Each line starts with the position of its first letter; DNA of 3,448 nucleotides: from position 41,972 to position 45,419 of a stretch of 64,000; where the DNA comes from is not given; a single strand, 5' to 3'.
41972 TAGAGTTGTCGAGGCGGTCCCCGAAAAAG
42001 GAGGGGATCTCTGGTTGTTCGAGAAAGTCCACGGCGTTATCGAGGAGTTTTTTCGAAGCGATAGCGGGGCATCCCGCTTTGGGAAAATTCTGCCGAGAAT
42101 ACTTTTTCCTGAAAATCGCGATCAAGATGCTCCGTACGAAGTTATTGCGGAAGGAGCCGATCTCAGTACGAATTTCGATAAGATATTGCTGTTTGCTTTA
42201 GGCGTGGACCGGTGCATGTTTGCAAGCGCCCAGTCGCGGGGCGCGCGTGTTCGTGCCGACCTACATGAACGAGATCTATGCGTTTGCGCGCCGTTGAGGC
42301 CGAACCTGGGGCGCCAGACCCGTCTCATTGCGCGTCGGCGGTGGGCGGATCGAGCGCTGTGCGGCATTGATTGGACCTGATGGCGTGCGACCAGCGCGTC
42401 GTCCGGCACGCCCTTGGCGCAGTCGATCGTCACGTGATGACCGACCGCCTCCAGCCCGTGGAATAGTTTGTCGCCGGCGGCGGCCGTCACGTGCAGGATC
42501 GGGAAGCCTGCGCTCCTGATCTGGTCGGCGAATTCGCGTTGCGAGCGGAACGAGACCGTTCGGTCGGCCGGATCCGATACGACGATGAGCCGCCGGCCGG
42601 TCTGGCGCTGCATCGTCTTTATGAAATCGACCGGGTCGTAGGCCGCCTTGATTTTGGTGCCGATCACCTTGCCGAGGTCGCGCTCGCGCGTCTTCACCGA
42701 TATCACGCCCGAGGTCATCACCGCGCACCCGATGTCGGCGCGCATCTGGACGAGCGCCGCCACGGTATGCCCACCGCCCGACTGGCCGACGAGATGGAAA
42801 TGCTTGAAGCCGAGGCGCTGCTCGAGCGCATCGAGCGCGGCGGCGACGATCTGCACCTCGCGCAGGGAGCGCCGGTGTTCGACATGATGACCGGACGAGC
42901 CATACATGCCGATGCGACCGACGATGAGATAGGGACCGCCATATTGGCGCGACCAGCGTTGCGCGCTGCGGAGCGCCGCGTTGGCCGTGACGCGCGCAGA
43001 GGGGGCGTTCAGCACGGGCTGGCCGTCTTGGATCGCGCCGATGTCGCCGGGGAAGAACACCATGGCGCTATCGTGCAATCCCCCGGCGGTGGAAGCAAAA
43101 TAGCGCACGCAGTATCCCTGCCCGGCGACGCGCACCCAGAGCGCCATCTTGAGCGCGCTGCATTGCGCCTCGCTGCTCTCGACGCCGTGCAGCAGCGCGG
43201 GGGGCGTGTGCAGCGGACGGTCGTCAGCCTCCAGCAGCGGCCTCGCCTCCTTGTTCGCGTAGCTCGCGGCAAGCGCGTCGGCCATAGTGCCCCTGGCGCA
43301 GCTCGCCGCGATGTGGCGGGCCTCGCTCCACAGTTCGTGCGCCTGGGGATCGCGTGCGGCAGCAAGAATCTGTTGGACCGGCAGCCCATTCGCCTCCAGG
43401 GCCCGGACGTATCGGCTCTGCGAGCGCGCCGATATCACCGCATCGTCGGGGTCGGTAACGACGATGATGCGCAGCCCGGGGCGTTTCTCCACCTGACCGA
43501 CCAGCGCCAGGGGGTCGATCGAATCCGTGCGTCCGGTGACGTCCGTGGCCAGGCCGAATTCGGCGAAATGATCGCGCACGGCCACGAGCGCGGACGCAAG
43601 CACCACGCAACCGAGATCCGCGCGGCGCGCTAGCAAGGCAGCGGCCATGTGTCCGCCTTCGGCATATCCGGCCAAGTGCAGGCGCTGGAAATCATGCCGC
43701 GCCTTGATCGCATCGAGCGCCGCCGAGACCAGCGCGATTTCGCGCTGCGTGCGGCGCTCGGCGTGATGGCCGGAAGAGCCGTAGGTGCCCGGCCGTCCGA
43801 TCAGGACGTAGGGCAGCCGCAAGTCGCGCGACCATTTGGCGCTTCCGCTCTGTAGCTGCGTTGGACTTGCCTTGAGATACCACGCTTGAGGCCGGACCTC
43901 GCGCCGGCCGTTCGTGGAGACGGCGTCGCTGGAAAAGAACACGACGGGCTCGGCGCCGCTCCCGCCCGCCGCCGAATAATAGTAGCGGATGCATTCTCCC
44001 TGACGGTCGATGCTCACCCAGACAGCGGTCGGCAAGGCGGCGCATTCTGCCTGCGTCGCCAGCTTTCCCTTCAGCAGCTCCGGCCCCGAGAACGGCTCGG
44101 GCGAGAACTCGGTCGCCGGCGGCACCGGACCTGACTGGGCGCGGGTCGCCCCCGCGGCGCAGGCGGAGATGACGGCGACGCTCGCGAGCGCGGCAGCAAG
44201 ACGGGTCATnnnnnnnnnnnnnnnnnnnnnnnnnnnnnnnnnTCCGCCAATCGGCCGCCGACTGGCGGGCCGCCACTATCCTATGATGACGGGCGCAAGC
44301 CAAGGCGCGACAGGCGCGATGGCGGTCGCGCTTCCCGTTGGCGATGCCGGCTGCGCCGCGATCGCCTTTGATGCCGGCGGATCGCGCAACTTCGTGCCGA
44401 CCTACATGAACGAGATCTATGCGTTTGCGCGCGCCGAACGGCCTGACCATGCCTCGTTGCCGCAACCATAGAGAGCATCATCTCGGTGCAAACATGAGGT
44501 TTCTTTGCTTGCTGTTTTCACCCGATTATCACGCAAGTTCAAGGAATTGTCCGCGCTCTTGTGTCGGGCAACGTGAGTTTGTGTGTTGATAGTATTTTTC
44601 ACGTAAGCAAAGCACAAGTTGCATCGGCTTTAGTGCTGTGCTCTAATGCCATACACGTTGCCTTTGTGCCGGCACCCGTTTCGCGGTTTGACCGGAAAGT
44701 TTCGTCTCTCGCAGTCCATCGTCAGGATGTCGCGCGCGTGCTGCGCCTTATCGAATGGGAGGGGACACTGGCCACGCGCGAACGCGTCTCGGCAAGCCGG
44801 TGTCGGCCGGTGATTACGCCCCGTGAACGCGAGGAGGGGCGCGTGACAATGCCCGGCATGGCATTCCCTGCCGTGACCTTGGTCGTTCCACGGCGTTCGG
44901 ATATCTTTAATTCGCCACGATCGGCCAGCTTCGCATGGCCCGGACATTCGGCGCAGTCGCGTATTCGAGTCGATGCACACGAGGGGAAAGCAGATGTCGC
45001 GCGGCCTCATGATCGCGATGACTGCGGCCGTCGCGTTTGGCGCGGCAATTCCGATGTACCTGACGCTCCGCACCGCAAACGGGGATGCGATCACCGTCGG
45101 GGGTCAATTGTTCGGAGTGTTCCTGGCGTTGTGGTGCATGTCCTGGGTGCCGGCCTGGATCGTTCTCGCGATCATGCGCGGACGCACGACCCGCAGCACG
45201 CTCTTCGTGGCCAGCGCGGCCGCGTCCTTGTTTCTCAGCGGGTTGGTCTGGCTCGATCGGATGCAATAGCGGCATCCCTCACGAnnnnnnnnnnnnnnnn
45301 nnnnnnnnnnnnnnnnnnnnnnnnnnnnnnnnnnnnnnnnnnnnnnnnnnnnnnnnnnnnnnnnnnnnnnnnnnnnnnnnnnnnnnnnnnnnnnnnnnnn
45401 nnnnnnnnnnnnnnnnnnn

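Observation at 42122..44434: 42-bp perfect direct repeat occurring at the C-terminal end of a secreted tandem α/β-hydrolase gene and again 2.1 kb downstream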

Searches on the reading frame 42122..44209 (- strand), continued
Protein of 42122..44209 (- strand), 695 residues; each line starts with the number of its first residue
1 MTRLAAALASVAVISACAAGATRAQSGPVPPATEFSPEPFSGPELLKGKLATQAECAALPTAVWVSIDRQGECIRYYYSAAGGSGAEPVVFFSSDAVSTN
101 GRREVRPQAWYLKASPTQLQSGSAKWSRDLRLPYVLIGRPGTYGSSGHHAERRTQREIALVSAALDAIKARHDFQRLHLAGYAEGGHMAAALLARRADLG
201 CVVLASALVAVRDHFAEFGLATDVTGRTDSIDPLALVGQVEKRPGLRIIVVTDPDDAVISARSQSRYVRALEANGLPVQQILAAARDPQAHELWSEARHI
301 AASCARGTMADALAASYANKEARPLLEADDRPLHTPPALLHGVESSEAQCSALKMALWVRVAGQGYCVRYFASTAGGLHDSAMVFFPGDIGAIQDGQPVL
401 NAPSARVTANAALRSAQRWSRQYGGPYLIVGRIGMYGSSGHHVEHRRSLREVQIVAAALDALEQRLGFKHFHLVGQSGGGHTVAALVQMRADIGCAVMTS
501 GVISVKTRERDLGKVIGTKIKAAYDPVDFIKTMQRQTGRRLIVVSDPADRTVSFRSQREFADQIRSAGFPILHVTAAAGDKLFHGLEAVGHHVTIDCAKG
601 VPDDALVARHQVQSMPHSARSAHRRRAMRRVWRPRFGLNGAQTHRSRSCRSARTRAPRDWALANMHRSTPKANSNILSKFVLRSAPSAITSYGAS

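Call 25: find_encoding_contigs(protein=P0002, flank=6000, max_places=4)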
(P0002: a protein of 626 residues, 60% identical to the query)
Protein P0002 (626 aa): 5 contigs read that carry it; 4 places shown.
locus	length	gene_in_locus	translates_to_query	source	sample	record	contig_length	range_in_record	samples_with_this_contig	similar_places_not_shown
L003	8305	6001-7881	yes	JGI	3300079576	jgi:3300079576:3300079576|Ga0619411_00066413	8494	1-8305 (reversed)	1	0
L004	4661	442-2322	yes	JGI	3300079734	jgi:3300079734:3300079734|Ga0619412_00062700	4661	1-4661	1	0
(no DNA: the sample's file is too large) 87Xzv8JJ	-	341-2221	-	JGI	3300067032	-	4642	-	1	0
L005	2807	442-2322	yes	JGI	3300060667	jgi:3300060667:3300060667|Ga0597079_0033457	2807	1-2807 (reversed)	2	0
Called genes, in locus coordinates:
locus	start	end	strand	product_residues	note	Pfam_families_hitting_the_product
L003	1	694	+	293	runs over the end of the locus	?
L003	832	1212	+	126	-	PF03779:SPW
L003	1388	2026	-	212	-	PF05724:TPMT (weak), PF03848:TehB (weak), PF08241:Methyltransf_11, PF08242:Methyltransf_12 (weak), PF13649:Methyltransf_25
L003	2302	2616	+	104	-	-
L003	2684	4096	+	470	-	PF01734:Patatin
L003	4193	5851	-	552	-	PF07969:Amidohydro_3, PF01979:Amidohydro_1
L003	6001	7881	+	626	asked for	-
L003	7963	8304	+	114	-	?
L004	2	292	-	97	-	?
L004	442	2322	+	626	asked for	-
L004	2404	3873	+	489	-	PF02934:GatB_N, PF02637:GatB_Yqey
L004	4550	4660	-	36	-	?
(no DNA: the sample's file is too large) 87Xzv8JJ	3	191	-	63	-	?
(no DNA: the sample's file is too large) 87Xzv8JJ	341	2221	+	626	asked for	-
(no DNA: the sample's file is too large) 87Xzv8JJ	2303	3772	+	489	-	PF02934:GatB_N, PF02637:GatB_Yqey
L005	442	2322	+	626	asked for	-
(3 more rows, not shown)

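Call 67: search_solved_structures(query=A2, max_evalue=0.01)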
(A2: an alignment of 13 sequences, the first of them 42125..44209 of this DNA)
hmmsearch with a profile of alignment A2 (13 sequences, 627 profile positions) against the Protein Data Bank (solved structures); distinct sequences matched with E-value up to 0.01: 0.

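Call 68: search_protein_families(library=ncbifam, proteins=[window:42335-44209:-], max_evalue=0.01)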
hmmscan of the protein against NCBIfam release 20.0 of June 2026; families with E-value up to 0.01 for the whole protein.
window:42335-44209:- (625 aa): 3 families
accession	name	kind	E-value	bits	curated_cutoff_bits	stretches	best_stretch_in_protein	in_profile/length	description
NF050058.1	e_dPHAscl_type1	hypoth_equivalog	3.5e-09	36.5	150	2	150-274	77-208/276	extracellular catalytic domain type 1 short-chain-length polyhydroxyalkanoate depolymerase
NF045945.1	ProImpepLactob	equivalog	0.0013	18.3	400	0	442-506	70-136/293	proline iminopeptidase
TIGR03695.1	menH_SHCHC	equivalog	0.0028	17.1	208.55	0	143-205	39-102/252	2-succinyl-6-hydroxy-2,4-cyclohexadiene-1-carboxylate synthase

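Call 74: find_encoding_contigs(protein=P0064, flank=5000, max_places=2)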
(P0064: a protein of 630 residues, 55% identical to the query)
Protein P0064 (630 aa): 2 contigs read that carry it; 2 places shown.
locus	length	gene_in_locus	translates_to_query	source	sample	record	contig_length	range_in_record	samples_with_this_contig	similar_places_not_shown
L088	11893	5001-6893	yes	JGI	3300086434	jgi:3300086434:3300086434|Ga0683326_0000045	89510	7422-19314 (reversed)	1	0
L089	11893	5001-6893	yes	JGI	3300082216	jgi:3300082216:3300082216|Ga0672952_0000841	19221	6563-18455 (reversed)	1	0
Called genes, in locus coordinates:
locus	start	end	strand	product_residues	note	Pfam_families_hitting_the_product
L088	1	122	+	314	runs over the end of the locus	PF09084:NMT1 (faint), PF00497:SBP_bac_3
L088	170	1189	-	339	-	-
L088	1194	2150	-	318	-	-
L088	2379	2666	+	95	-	PF02686:GatC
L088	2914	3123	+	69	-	-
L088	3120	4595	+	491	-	PF01425:Amidase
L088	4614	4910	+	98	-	-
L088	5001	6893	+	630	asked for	PF12697:Abhydrolase_6 (faint), PF00561:Abhydrolase_1 (faint), PF12146:Hydrolase_4 (faint)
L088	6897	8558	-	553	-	PF07969:Amidohydro_3, PF01979:Amidohydro_1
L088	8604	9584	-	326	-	PF03401:TctC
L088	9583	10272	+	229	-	-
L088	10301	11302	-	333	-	PF03401:TctC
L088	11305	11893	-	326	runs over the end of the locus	PF03401:TctC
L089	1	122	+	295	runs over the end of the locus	?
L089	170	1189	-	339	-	-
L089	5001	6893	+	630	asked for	PF12697:Abhydrolase_6 (faint), PF00561:Abhydrolase_1 (faint), PF12146:Hydrolase_4 (faint)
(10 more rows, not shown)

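Call 75: find_encoding_contigs(protein=P0111, flank=5000, max_places=2)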
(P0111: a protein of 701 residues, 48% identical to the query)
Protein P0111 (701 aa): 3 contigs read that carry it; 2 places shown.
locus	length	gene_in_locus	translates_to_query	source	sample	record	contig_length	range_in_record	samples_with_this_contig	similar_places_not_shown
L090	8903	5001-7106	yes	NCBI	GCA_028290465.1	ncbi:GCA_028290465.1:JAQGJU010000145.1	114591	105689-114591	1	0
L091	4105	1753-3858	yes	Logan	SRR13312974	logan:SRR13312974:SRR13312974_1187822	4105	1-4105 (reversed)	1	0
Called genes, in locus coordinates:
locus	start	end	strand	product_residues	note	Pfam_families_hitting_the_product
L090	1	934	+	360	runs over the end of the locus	PF00478:IMPDH (weak), PF03060:NMO, PF04481:DUF561 (weak)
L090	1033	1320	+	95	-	PF02686:GatC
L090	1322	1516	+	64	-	-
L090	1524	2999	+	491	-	PF01425:Amidase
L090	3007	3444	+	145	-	PF12680:SnoaL_2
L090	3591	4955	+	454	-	PF01734:Patatin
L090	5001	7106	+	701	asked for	-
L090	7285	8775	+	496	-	PF02934:GatB_N, PF02637:GatB_Yqey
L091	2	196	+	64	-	?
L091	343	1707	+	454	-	PF01734:Patatin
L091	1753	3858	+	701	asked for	-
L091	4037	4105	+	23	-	?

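Call 88: predict_structure(alignment_id=A5)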
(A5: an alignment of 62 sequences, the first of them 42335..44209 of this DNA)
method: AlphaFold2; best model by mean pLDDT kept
length: 625 residues; sequences in the alignment: 62
mean_pLDDT: 89.7   pTM: 0.85
mean pLDDT of the five models: 89.7, 89.6, 87.5, 87.3, 87.2
residues with pLDDT >= 90: 470; 70-90: 104; 50-70: 17; < 50: 34
segments of 3 or more residues with pLDDT < 50: 2-22, 617-625
pLDDT, mean of each block of 10 residues (from residue 1): 48 39 48 81 94 93 92 97 92 93 86 97 98 97 95 94 97 96 98 97 98 86 82 97 95 93 94 97 94 97 95 94 69 90 95 93 95 92 96 91 89 92 96 94 93 97 94 97 95 96 90 87 92 89 95 92 94 91 91 97 94 62 34
secondary structure, 60 per line:
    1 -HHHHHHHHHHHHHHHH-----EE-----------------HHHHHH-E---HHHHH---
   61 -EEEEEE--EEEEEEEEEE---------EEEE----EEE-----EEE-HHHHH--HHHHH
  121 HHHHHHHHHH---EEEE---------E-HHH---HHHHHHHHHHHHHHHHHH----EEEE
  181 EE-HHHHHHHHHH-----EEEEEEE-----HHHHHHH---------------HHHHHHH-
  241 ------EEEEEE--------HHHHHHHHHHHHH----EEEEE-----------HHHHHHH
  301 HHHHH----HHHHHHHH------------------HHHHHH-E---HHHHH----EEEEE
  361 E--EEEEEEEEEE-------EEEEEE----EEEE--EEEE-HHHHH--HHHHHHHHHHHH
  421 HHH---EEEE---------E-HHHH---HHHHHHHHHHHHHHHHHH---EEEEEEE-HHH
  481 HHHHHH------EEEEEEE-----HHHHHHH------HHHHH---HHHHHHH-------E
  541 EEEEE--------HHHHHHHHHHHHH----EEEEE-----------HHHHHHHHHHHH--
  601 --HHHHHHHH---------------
elements in order: H2-17 H42-47 H53-57 E62-67 E70-79 E89-92 E97-99 E105-107 H109-113 H116-130 E134-137 H155-172 E177-182 H184-193 E199-205 H211-217 H233-239 E247-252 H261-273 E278-282 H294-305 H310-317 H336-341 H347-351 E356-361 E364-373 E381-386 E391-394 E397-400 H402-406 H409-423 E427-430 H442-445 H449-466 E470-476 H478-486 E493-499 H505-511 H518-522 H526-532 E540-545 H554-566 E571-575 H587-598 H603-610

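Call 90: fold_search(model_id=the predicted structure, library=pdb)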
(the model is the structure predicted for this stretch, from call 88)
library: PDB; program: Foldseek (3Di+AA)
matches with E <= 10: 1696; with E <= 0.001: 959
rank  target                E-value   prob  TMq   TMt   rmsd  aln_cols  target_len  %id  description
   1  4hxf                  2.6e-09  1.00  0.28  0.29   7.5       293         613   14  Acylaminoacyl peptidase in complex with Z-Gly-Gly-Phe-chloromethyl ketone (released 2013-05-08)
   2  5g5m_B                2.7e-09  1.00  0.28  0.63   7.1       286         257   11  Structure of the Pyrococcus Furiosus Esterase Pf2001 with space group P21 (released 2017-06-21)
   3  4hxg_F                3.6e-09  1.00  0.28  0.29   8.1       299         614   13  Pyrococcus horikoshii acylaminoacyl peptidase (orthorhombic crystal form) (released 2013-05-08)
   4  8ze6_D                3.8e-09  1.00  0.28  0.25   9.0       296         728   14  Crystal structure of MjHKU4r-CoV-1 RBD bound to MjDPP4 (released 2024-10-30)
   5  4hxg_H                3.8e-09  1.00  0.28  0.29  10.2       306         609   14  Pyrococcus horikoshii acylaminoacyl peptidase (orthorhombic crystal form) (released 2013-05-08)
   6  4hxg_G                4.8e-09  1.00  0.28  0.29   8.2       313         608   12  Pyrococcus horikoshii acylaminoacyl peptidase (orthorhombic crystal form) (released 2013-05-08)
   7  4hxg_I                6.1e-09  1.00  0.27  0.28   8.0       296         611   12  Pyrococcus horikoshii acylaminoacyl peptidase (orthorhombic crystal form) (released 2013-05-08)
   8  5lcn_B                7.2e-09  1.00  0.29  0.61   7.0       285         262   11  STRUCTURE OF THE PYROCOCCUS FURIOSUS ESTERASE PF2001 WITH SPACE GROUP P212121 (released 2017-08-02)
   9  4hxg_A                7.2e-09  1.00  0.28  0.28   7.0       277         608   14  Pyrococcus horikoshii acylaminoacyl peptidase (orthorhombic crystal form) (released 2013-05-08)
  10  7a3l_B                7.6e-09  1.00  0.29  0.22   7.0       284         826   13  Crystal structure of DPP8 in complex with a 4-oxo-b-lactam based inhibitor, A241 (released 2021-06-30)
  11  2wtm_C                9.0e-09  1.00  0.28  0.63   5.7       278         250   13  Est1E from Butyrivibrio proteoclasticus (released 2010-01-19)
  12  1z68_A                9.0e-09  1.00  0.28  0.24   6.5       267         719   14  Crystal Structure Of Human Fibroblast Activation Protein alpha (released 2005-04-12)
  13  4hxe                  9.5e-09  1.00  0.27  0.28   8.3       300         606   12  Pyrococcus horikoshii acylaminoacyl peptidase (uncomplexed) (released 2013-05-08)
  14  2wtm_D                1.0e-08  1.00  0.28  0.63   5.6       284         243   13  Est1E from Butyrivibrio proteoclasticus (released 2010-01-19)
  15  4hxg_B                1.0e-08  1.00  0.27  0.28   8.0       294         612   12  Pyrococcus horikoshii acylaminoacyl peptidase (orthorhombic crystal form) (released 2013-05-08)
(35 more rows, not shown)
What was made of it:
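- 42335..44209 (-): Homologous part (625 aa) of the tandem α/β-hydrolase. It has an N-terminal signal peptide. The C-terminal half has the invariant GQSGG serine. The N-terminal half has Ala at the nucleophile position. AlphaFold model with pLDDT 89.7; Foldseek matches to S9 peptidase and esterase α/β domains (calls 88, 90).
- On α/β-hydrolase fold (the bracketed gene): Foldseek E-values are ~1e-9 against S9 peptidase and esterase domains (calls 88, 90).
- Checked: Both halves fold as α/β-hydrolase domains (calls 88, 90).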

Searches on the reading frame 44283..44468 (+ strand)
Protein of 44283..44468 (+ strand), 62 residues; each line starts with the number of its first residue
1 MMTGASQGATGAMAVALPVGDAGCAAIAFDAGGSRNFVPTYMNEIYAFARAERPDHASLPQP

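Call 61: search_protein_representatives(protein=window:44283-44468:+)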
Query: 62 residues. Proteins with E-value up to 0.001 (for the whole library): 0; up to 1e-10: 0; up to 1e-30: 0. The best 0 are listed.
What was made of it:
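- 44433..44471 (+): Flank D: 13 codons, in frame with the repeat (…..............-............*), ending in TAG exactly where GC drops. The 62-aa ORF has no homologue (call 61).
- Tried and rejected: The 62-aa ORF gave 0 hits among 1.84 billion representatives (call 61).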

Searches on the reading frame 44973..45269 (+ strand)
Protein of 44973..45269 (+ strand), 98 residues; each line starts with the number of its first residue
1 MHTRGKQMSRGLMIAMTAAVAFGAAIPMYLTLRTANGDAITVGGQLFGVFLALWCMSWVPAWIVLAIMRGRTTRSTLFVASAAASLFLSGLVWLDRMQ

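Call 8: search_protein_families(library=pfam, proteins=[window:44973-45269:+], max_evalue=0.1)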
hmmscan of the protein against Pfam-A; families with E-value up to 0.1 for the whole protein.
window:44973-45269:+ (98 aa): 1 family
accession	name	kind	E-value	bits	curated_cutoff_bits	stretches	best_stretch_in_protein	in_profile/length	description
PF25592.1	DUF7937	-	0.021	14.1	31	1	3-94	133-222/402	Domain of unknown function (DUF7937)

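Call 62: find_homologous_proteins(query=window:44988-45266:+, max_evalue=0.01)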
Query window:44988-45266:+ (93 aa): 1 proteins with E <= 0.01 among 7 candidates.
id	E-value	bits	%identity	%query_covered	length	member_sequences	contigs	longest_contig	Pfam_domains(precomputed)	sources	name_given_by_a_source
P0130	8.3e-50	184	100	98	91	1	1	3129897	-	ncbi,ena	-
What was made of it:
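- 44994..45269 (+): Orphan gene for a small hydrophobic (putative membrane) protein, 91 aa, GC3 0.85. It is the right-hand neighbour. The only database match is itself (P0130, call 62).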

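Call 63: find_encoding_contigs(protein=P0130, flank=10000, max_places=3)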
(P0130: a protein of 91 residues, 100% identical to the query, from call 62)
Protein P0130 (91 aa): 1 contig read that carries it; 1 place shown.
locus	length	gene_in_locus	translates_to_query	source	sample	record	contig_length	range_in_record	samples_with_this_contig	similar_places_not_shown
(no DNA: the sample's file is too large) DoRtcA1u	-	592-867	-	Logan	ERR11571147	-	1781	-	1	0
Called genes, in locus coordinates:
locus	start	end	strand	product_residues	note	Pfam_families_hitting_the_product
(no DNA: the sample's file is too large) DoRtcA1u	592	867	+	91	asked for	-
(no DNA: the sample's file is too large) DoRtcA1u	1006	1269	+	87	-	-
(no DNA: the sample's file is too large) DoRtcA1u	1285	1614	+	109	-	-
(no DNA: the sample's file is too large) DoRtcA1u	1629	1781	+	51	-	?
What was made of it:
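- An independent short-read contig ends k-1 nt inside the right copy (call 63). A k=31 graph would break there if the 42-mer has two different continuations in the reads (call 63).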

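Call 68: search_protein_families(library=ncbifam, proteins=[window:44988-45266:+], max_evalue=0.01)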
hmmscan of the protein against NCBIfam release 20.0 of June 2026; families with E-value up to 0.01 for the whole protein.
window:44988-45266:+ (93 aa): 0 families

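Call 84: search_protein_families(library=phrogs, proteins=[window:44994-45266:+], max_evalue=0.01)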
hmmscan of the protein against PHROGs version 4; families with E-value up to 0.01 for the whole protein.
window:44994-45266:+ (91 aa): 0 families
